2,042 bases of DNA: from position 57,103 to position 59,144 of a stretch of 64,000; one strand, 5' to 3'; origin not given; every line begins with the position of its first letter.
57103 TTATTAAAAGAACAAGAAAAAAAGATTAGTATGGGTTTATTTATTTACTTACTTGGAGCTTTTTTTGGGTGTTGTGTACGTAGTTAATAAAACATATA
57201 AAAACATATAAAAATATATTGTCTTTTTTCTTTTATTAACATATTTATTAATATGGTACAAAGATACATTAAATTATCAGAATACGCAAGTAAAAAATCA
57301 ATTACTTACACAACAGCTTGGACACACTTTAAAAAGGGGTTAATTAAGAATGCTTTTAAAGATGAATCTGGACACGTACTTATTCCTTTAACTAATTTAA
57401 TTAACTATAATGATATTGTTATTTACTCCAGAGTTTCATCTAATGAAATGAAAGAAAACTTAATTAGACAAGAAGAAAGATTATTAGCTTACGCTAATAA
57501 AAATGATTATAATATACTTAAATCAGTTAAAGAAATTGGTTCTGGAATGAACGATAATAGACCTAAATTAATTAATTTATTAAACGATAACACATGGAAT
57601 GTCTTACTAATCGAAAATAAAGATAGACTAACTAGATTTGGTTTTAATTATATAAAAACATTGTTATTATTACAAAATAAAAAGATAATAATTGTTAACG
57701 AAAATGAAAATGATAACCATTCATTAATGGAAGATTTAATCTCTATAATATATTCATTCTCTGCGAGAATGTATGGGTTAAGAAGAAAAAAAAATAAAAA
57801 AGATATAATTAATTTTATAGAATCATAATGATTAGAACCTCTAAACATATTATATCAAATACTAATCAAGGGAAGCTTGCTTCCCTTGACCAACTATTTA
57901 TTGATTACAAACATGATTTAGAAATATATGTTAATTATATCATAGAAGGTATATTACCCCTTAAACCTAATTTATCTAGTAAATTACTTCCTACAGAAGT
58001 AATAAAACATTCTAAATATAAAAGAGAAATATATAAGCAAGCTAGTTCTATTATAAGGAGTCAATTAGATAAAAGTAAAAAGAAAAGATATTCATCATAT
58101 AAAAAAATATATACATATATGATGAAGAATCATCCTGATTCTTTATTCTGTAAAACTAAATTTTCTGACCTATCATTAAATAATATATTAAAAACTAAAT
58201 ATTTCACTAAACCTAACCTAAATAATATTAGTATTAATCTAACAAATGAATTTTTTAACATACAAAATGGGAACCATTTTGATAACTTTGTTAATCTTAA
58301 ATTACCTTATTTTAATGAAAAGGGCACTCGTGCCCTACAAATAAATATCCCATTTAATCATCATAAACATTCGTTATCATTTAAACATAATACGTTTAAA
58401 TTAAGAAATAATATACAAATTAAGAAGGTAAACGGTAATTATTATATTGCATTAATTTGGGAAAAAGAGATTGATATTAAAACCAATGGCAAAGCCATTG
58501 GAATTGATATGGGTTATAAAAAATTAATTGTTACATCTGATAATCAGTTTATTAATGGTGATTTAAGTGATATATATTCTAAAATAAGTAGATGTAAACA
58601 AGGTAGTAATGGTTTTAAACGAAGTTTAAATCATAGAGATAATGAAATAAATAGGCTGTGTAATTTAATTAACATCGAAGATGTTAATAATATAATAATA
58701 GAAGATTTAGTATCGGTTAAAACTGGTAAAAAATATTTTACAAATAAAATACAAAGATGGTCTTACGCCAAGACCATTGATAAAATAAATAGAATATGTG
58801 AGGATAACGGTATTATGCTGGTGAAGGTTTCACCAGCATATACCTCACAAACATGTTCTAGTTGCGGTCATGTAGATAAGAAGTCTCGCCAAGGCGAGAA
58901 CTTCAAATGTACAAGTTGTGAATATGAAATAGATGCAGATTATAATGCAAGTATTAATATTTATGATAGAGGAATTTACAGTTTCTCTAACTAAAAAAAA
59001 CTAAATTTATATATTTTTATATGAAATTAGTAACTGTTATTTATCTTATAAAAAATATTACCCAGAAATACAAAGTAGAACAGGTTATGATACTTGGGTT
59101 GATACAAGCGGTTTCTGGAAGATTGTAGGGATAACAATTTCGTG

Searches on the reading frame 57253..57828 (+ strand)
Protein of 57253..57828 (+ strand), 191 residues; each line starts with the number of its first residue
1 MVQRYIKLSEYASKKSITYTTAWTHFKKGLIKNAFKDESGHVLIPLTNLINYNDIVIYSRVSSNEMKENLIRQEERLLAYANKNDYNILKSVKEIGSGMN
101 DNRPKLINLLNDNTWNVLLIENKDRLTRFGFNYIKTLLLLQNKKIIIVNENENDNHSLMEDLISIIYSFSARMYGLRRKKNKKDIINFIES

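Call 27: search_protein_families(library=pfam, proteins=[window:57253-57828:+], max_evalue=0.01)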
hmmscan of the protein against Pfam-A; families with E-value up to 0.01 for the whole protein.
window:57253-57828:+ (191 aa): 1 family
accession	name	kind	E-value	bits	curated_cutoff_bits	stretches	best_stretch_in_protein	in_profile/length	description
PF00239.26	Resolvase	-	2.4e-18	67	23.3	1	55-181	1-135/145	Resolvase, N terminal domain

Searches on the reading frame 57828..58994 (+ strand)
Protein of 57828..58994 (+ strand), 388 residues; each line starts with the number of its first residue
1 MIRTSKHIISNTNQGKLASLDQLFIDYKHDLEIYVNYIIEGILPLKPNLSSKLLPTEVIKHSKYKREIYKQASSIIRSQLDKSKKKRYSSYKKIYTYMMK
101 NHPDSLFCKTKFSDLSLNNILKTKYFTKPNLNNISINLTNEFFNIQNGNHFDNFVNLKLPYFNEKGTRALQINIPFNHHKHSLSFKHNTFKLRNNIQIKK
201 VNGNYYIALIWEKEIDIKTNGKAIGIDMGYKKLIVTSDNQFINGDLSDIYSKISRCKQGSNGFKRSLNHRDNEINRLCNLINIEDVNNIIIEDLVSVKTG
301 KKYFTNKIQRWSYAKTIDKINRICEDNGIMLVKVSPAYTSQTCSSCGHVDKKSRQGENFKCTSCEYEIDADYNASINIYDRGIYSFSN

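Call 27: search_protein_families(library=pfam, proteins=[window:57828-58994:+], max_evalue=0.01)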
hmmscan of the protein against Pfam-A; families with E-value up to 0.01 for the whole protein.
window:57828-58994:+ (388 aa): 1 family
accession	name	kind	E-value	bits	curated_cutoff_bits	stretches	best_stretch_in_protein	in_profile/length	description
PF07282.18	Cas12f1-like_TNB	-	2.6e-20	72.8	26.3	1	313-378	1-60/60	Cas12f1-like, TNB domain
